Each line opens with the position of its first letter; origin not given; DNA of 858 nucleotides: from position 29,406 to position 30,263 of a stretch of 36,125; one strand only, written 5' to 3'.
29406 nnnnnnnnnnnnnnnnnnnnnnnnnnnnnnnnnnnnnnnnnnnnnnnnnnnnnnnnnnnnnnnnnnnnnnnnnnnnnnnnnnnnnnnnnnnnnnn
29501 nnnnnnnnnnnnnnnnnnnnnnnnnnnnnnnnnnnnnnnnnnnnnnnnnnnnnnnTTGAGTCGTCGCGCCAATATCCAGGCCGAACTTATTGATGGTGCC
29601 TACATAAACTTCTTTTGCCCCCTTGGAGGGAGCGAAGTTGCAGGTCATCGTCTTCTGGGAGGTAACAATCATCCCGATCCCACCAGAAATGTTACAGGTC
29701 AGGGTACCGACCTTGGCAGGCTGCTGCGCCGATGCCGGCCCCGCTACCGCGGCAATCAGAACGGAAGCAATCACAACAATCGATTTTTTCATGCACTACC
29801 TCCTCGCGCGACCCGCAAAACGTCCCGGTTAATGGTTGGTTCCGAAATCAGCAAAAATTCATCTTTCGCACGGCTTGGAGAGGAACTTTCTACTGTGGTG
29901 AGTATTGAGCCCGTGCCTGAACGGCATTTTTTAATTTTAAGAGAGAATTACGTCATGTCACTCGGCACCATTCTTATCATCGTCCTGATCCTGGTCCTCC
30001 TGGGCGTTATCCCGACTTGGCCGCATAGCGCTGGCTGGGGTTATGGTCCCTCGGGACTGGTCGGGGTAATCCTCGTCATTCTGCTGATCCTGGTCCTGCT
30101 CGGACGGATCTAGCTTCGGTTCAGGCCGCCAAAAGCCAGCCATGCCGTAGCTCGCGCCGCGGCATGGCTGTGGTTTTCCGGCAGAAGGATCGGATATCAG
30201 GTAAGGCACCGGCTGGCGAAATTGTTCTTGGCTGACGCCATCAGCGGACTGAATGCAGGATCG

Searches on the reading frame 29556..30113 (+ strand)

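Call 92: search_protein_families(library=pfam, max_evalue=0.001, proteins=[window:29556-30113:+])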
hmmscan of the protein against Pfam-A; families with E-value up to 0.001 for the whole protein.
window:29556-30113:+ (185 aa): 1 family
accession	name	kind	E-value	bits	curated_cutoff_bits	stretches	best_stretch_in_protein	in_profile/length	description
PF11752.14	DUF3309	-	7.1e-21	74.5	22.3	1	136-185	1-50/50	Protein of unknown function (DUF3309)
